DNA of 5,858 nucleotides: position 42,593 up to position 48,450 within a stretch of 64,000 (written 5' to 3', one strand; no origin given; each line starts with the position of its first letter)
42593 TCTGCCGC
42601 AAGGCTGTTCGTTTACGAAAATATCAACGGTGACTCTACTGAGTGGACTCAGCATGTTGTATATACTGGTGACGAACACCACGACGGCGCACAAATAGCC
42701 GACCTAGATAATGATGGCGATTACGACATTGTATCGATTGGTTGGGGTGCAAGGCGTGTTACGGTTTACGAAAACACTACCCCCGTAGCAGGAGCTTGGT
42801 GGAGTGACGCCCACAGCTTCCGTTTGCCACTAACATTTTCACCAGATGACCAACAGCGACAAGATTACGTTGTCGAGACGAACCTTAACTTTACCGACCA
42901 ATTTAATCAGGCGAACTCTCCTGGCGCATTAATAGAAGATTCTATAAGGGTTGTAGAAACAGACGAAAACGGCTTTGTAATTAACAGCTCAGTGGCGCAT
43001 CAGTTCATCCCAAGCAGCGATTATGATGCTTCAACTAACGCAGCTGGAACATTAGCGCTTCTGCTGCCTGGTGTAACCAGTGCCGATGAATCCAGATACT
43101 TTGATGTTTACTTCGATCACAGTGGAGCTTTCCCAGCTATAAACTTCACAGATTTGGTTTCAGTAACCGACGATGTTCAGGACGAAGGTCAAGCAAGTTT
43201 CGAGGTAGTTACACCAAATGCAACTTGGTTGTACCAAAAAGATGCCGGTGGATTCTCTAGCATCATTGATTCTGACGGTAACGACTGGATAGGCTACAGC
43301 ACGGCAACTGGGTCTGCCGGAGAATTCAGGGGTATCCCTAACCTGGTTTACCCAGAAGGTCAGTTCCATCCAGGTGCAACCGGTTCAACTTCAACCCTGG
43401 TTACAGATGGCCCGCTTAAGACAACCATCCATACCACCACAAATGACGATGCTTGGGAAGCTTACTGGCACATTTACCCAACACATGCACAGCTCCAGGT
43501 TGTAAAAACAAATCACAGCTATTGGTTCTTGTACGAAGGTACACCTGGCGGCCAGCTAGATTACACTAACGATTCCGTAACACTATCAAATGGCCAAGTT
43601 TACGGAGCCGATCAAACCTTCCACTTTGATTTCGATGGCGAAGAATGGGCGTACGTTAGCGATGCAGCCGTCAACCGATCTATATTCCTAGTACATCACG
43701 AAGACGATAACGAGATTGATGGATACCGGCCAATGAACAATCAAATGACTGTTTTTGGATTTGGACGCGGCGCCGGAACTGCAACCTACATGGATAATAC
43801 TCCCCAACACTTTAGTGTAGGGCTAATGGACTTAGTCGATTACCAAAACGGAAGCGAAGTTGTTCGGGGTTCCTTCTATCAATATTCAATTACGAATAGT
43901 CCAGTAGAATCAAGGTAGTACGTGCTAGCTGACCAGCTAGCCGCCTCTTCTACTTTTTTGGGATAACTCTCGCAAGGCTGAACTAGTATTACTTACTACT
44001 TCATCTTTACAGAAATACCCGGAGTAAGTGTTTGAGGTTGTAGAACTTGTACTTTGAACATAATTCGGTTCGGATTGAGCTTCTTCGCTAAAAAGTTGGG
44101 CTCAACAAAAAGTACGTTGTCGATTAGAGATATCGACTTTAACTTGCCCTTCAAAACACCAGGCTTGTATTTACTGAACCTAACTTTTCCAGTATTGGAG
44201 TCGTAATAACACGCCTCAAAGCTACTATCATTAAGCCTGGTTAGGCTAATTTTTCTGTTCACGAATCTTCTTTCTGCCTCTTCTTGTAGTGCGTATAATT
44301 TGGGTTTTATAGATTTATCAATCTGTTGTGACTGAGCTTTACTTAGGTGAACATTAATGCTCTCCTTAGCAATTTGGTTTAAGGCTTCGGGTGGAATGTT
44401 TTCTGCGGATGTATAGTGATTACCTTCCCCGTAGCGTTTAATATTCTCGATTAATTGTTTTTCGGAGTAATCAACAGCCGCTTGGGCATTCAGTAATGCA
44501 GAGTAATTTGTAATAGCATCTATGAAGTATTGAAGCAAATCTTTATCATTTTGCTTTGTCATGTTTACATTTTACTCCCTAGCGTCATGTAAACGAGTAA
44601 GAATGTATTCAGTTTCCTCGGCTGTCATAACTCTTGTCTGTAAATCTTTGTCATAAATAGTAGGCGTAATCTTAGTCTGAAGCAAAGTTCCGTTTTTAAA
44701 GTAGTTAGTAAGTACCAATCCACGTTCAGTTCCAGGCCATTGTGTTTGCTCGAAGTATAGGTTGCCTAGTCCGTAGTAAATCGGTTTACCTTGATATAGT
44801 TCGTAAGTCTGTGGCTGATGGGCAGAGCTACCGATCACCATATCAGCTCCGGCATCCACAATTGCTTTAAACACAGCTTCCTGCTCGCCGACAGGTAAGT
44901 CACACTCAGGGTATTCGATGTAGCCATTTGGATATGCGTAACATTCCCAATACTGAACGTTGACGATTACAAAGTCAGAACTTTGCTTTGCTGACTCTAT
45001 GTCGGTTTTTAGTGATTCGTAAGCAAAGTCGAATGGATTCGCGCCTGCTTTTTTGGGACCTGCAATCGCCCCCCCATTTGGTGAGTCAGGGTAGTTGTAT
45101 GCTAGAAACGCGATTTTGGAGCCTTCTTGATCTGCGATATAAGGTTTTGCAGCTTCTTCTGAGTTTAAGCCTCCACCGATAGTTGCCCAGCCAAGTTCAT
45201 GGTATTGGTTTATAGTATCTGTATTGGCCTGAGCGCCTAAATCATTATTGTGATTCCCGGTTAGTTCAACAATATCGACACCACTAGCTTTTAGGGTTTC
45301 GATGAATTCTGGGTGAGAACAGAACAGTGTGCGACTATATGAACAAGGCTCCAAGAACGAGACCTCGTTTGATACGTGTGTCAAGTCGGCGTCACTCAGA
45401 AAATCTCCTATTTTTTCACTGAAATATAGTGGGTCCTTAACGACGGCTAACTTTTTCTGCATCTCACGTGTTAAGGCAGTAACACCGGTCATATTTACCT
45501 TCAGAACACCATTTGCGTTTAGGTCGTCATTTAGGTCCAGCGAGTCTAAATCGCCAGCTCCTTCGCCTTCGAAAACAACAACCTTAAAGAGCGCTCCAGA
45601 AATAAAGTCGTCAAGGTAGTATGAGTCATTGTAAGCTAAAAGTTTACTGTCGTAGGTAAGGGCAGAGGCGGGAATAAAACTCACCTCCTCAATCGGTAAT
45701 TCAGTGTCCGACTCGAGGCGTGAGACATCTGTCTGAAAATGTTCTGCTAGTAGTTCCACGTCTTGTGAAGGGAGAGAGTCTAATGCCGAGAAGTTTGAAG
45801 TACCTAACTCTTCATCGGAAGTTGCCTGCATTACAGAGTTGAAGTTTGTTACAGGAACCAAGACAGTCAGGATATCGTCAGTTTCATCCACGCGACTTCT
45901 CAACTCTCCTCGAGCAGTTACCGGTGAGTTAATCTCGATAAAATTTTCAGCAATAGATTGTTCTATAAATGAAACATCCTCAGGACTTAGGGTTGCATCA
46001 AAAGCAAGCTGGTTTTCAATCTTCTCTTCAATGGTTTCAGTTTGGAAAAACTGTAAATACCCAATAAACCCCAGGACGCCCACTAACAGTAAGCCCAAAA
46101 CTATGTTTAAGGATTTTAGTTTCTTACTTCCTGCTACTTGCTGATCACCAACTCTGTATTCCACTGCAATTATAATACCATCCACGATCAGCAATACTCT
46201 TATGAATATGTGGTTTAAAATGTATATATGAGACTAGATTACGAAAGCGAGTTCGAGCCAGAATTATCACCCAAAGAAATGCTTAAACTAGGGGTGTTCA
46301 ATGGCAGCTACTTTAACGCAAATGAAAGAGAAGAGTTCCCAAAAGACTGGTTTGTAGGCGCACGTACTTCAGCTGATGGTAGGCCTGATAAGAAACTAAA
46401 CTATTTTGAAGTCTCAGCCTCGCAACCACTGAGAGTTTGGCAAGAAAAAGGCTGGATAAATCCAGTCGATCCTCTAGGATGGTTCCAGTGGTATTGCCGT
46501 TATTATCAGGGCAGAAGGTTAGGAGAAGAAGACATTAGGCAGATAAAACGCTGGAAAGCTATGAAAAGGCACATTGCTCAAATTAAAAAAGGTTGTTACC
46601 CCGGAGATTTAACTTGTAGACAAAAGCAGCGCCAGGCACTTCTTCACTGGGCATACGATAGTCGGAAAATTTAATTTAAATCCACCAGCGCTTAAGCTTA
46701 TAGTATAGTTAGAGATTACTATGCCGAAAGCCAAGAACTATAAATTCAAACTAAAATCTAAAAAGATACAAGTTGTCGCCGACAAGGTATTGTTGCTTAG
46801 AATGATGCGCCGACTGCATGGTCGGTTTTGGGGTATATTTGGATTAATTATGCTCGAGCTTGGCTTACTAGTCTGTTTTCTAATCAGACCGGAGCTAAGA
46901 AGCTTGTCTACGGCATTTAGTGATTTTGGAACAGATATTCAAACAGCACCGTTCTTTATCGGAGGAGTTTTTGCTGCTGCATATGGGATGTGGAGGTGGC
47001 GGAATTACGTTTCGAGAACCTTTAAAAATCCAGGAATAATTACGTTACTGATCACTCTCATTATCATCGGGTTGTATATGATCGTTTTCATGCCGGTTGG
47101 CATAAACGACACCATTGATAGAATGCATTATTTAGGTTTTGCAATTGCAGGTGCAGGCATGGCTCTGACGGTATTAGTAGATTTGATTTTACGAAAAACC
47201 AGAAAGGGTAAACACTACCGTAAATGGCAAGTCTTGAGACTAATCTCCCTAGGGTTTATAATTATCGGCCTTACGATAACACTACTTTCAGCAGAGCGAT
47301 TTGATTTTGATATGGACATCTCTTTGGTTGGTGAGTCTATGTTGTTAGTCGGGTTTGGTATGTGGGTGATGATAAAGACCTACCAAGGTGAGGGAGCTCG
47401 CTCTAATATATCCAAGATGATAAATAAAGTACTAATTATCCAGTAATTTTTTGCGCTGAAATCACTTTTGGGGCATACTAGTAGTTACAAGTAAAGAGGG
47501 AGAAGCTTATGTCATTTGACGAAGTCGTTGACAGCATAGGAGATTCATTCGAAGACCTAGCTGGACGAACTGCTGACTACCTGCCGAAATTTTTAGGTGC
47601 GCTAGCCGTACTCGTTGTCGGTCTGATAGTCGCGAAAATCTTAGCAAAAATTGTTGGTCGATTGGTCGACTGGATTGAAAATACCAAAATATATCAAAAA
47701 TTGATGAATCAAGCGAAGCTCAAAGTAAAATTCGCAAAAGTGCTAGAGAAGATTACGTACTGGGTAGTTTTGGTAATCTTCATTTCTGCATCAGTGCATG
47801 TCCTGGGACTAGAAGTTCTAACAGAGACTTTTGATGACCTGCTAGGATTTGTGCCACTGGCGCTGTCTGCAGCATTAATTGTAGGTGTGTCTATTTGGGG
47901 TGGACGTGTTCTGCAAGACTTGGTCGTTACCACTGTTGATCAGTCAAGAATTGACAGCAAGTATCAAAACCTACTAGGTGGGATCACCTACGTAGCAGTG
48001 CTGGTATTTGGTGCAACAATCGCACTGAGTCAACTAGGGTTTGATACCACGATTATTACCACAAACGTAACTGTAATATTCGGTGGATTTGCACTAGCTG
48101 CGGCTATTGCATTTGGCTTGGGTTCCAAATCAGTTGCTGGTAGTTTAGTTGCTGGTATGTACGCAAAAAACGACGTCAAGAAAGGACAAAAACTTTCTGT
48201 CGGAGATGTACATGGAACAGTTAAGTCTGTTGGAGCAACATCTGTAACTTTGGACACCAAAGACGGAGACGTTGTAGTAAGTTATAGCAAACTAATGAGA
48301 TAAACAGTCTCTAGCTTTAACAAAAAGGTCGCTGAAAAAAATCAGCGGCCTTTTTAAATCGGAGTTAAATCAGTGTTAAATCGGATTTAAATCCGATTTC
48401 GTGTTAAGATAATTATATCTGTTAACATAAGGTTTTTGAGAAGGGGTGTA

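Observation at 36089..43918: Giant 2.6k-aa surface protein combining three LamG lectin-like modules, FN3/Ig domains and a double FG-GAP beta-propeller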

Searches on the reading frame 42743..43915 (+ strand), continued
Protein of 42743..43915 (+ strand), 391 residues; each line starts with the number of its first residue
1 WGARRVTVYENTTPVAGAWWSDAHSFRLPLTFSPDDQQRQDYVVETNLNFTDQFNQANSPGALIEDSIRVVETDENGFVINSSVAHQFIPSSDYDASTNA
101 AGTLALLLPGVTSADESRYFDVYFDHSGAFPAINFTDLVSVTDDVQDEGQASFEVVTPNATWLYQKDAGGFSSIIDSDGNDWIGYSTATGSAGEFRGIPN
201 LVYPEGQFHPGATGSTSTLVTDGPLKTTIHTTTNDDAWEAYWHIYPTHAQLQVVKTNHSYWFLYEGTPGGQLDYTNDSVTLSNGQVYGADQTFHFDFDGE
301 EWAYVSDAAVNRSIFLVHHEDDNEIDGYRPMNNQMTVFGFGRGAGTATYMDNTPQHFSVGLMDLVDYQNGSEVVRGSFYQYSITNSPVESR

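Call 82: search_protein_families(library=pfam, proteins=[L075:1625-8680:+, L075:8869-12378:+, L075:12530-13513:+, L075:13852-14607:+, L075:14958-16226:-, L075:16078-17484:-, L075:383-1225:-], max_evalue=0.0001)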
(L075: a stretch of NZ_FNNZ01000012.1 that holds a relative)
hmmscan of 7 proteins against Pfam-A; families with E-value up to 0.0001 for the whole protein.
L075:1625-8680:+ (2352 aa): 13 families
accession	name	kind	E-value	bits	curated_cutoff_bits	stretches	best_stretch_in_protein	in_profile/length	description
PF18911.6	PKD_4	-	1.6e-41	140.7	27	2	273-356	1-82/85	PKD domain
PF13385.13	Laminin_G_3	-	3e-30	105.8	27.6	1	110-261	15-151/151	Concanavalin A-like lectin/glucanases superfamily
PF00801.26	PKD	-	5.8e-28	97.2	23.5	2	374-437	13-76/80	PKD domain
PF07081.18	DUF1349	-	3.1e-16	60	32.4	2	774-894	39-159/179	Protein of unknown function (DUF1349)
PF22352.2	K319L-like_PKD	-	3.3e-14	53.1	27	2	377-435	13-77/84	K319L-like, PKD domain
PF17963.7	Big_9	-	1.6e-13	51.8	23.6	1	1977-2058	3-82/89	Bacterial Ig domain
PF17851.8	GH43_C2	-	6.1e-13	49.4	22.7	1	724-888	1-166/203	Beta xylosidase C-terminal Concanavalin A-like domain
PF02494.22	HYR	-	9.1e-12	45.6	21.7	1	1693-1769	1-81/81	HYR domain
PF13927.12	Ig_3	-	1.5e-08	35.4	30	1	928-996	2-78/78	Immunoglobulin domain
PF16656.11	Pur_ac_phosph_N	-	3.4e-08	34.4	30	1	631-698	6-79/93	Purple acid Phosphatase, N-terminal domain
PF16403.11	Bact_surface_Ig-like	-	3.3e-06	27.5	27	0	297-355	13-69/71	Bacterial surface protein, Ig-like domain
PF07679.22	I-set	-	1.1e-05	25.9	23.7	1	928-1004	1-85/90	Immunoglobulin I-set domain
PF00041.27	fn3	-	1.2e-05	25.9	25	1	630-705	5-78/84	Fibronectin type III domain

L075:8869-12378:+ (1170 aa): 5 families
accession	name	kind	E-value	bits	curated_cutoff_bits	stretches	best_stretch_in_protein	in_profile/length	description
PF18911.6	PKD_4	-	4.2e-61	203.4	27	3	517-597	4-84/85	PKD domain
PF00801.26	PKD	-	9.7e-38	128.5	23.5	3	530-589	17-72/80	PKD domain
PF22352.2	K319L-like_PKD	-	9e-19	67.7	27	2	533-598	13-84/84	K319L-like, PKD domain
PF21027.3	Sde0182_C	-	3.1e-05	24.9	27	0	533-553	1-21/83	Cellulose-binding protein Sde0182, C-terminal domain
PF18981.6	InlK_D3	-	0.0001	22.8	25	0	558-590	33-66/75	Internalin K domain (D3/D4)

L075:12530-13513:+ (328 aa): 2 families
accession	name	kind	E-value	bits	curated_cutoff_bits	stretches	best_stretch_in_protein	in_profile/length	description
PF13469.12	Sulfotransfer_3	-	2.6e-12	47.9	27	1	35-260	2-213/216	Sulfotransferase family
PF00685.33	Sulfotransfer_1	-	1.7e-11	44.5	22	1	35-264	4-186/255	Sulfotransferase domain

L075:13852-14607:+ (252 aa): 0 families

L075:14958-16226:- (422 aa): 4 families
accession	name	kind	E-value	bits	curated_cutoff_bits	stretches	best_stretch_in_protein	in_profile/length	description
PF00534.26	Glycos_transf_1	-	6.4e-22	78.3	26.4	1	246-385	15-158/172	Glycosyl transferases group 1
PF13692.12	Glyco_trans_1_4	-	6.7e-21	75.5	27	1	248-383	3-140/142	Glycosyl transferases group 1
PF13439.12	Glyco_transf_4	-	8.1e-20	72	28.5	1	68-226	1-166/170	Glycosyltransferase Family 4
PF13579.12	Glyco_trans_4_4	-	4.9e-17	63.1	29.7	1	69-225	1-158/158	Glycosyl transferase 4-like domain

L075:16078-17484:- (468 aa): 5 families
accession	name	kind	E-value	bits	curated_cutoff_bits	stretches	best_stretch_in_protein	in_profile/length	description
PF00534.26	Glycos_transf_1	-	1.4e-23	83.7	26.4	1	296-432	16-159/172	Glycosyl transferases group 1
PF13692.12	Glyco_trans_1_4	-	2.5e-21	76.9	27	1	297-429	3-140/142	Glycosyl transferases group 1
PF13439.12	Glyco_transf_4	-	1.2e-14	55.2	28.5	1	78-286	2-169/170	Glycosyltransferase Family 4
PF13579.12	Glyco_trans_4_4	-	7.3e-12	46.3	29.7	1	78-205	1-103/158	Glycosyl transferase 4-like domain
PF13477.12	Glyco_trans_4_2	-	1.6e-05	25.5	23.4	1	81-191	10-108/139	Glycosyl transferase 4-like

L075:383-1225:- (280 aa): 0 families

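Call 89: search_protein_families(library=pfam, alignment_id=A3, max_evalue=0.0001)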
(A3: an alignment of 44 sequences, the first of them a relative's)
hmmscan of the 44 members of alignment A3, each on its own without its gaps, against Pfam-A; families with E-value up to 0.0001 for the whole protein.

A. member 1, P0354 (782 aa): 2 families
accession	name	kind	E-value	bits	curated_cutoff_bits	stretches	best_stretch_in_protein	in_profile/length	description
PF18998.6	Flg_new_2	-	9.9e-61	202.1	23.6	5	568-638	3-72/73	Divergent InlB B-repeat domain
PF09479.16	Flg_new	-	7.1e-09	36.1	27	0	640-696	1-51/65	Listeria-Bacteroides repeat domain (List_Bact_rpt)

B. families by the number of members that match (of 44 scanned): 45 families (the first 25 are shown)
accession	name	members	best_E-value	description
PF18998.6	Flg_new_2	9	1.4e-99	Divergent InlB B-repeat domain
PF07081.18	DUF1349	7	4.6e-32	Protein of unknown function (DUF1349)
PF00041.27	fn3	7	6.6e-32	Fibronectin type III domain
PF13385.13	Laminin_G_3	6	8.6e-56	Concanavalin A-like lectin/glucanases superfamily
PF16656.11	Pur_ac_phosph_N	6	1.4e-49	Purple acid Phosphatase, N-terminal domain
PF18962.6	Por_Secre_tail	6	1.2e-08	Secretion system C-terminal sorting domain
PF13927.12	Ig_3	5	1.7e-31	Immunoglobulin domain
PF13205.12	Big_5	5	2.3e-31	Bacterial Ig-like domain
PF17851.8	GH43_C2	5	3.5e-21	Beta xylosidase C-terminal Concanavalin A-like domain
PF13517.12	FG-GAP_3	4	2.2e-40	FG-GAP-like repeat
PF02018.23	CBM_4_9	4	5.2e-35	Carbohydrate binding domain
PF07679.22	I-set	4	3.3e-26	Immunoglobulin I-set domain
PF13895.12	Ig_2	4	4.4e-24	Immunoglobulin domain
PF22352.2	K319L-like_PKD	3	3.1e-112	K319L-like, PKD domain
PF17963.7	Big_9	3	4.9e-63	Bacterial Ig domain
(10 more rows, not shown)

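Call 91: fold_search(model_id=the predicted structure, library=viral)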
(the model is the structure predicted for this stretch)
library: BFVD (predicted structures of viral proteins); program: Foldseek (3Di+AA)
matches with E <= 10: 874; with E <= 0.001: 3
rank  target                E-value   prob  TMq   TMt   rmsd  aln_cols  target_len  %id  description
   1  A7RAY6                4.9e-05  1.00  0.35  0.15   9.2       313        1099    9  (no name in the UniProt tables at hand)
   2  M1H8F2                5.4e-04  1.00  0.35  0.24   9.2       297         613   10  (no name in the UniProt tables at hand)
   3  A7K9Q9                6.0e-04  1.00  0.38  0.12   7.7       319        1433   10  Uncharacterized protein Z649L [Chlorovirus heliozoae]
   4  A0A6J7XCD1            1.2e-03  1.00  0.40  0.38  10.0       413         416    8  Uncharacterized protein [uncultured Caudovirales phage]
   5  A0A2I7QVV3            1.2e-03  0.84  0.26  0.17  21.1       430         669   10  (no name in the UniProt tables at hand)
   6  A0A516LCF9            1.8e-03  0.97  0.23  0.34  18.6       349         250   10  (no name in the UniProt tables at hand)
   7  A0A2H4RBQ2            4.7e-03  0.85  0.27  0.27  14.6       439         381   10  Signal peptide protein [Sulfolobus ellipsoid virus 1]
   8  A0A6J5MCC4            4.7e-03  0.18  0.13  0.12  23.7       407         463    8  Concanavalin A-like lectin/glucanases superfamily [uncultured Caudovirales phage]
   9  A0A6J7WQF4            4.7e-03  0.15  0.10  0.06  38.2       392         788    8  Intramolecular chaperone auto-processing domain containing protein [uncultured Caudovirales phage]
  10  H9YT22                5.0e-03  0.54  0.22  0.14  14.6       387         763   11  (no name in the UniProt tables at hand)
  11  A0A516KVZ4            5.0e-03  0.09  0.09  0.06  25.2       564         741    8  (no name in the UniProt tables at hand)
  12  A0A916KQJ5            6.1e-03  0.95  0.27  0.18  12.7       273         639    8  Uncharacterized protein [Mythimna separata entomopoxvirus 'L']
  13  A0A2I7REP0            6.1e-03  0.11  0.12  0.13  19.1       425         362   10  Uncharacterized protein [Vibrio phage 1.169.O._10N.261.52.B1]
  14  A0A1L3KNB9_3          6.4e-03  0.05  0.08  0.05  24.9       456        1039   11  (no name in the UniProt tables at hand)
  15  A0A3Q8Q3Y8            1.1e-02  0.44  0.20  0.15  17.6       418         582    8  DUF2341 domain-containing protein [Sulfolobales Beppu rod-shaped virus 1]
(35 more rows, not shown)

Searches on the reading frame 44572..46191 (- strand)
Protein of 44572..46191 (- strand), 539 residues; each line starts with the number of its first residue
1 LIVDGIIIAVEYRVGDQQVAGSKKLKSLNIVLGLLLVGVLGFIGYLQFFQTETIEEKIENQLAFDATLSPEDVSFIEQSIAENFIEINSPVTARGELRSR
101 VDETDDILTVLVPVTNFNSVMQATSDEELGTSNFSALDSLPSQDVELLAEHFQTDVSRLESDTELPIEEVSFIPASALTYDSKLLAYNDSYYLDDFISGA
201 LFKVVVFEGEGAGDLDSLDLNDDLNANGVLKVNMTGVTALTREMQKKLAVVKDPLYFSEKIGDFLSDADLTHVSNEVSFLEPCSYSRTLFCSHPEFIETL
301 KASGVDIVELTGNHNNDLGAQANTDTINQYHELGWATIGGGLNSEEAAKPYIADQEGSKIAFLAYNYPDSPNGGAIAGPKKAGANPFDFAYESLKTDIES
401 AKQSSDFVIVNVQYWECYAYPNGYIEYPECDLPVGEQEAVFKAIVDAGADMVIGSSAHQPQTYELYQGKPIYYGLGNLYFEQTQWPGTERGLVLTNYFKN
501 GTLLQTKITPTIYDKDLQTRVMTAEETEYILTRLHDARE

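Call 10: search_protein_families(library=pfam, proteins=[window:44572-46191:-], max_evalue=0.001)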
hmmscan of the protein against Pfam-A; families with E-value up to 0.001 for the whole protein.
window:44572-46191:- (539 aa): 1 family
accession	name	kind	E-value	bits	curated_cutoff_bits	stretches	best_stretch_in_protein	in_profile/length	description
PF09587.15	PGA_cap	-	9.9e-42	143.6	27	1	232-482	2-255/255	Bacterial capsule synthesis protein PGA_cap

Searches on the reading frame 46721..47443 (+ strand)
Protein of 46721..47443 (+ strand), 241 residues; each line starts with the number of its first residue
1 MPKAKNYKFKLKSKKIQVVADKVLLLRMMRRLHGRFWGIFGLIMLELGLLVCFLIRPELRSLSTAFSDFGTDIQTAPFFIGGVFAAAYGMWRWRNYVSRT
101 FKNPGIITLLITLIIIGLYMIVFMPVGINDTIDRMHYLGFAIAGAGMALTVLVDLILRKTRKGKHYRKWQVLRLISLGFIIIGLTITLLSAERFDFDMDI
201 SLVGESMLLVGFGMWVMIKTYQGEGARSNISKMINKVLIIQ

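Call 10: search_protein_families(library=pfam, proteins=[window:46721-47443:+], max_evalue=0.001)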
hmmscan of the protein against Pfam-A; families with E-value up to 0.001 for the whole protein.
window:46721-47443:+ (241 aa): 0 families

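Call 48: search_protein_families(library=pfam, proteins=[window:46721-47443:+], max_evalue=1)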
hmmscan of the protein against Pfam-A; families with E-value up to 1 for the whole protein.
window:46721-47443:+ (241 aa): 3 families
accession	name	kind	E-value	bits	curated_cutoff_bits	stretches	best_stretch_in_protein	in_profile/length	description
PF01757.29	Acyl_transf_3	-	0.01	15.3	31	1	28-182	141-285/326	Acyltransferase domain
PF09843.14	DUF2070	-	0.034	12.9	30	1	96-231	4-133/561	Predicted membrane protein (DUF2070)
PF19870.4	DUF6343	-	0.42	11.5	27.2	0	134-167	37-72/82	Family of unknown function (DUF6343)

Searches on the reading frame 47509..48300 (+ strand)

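Call 10: search_protein_families(library=pfam, proteins=[window:47509-48300:+], max_evalue=0.001)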
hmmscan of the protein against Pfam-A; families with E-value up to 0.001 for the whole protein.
window:47509-48300:+ (264 aa): 3 families
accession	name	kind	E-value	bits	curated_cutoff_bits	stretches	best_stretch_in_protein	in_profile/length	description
PF05552.17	MS_channel_1st_1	-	5.4e-14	52.3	22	2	20-52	9-41/50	Mechanosensitive ion channel, conserved TM helix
PF00924.24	MS_channel_2nd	-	0.00037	21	20.2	0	218-257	13-52/68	Mechanosensitive ion channel, beta-domain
PF09925.14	DUF2157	-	0.00076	19.6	32.4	1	86-204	35-142/146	Predicted membrane protein (DUF2157)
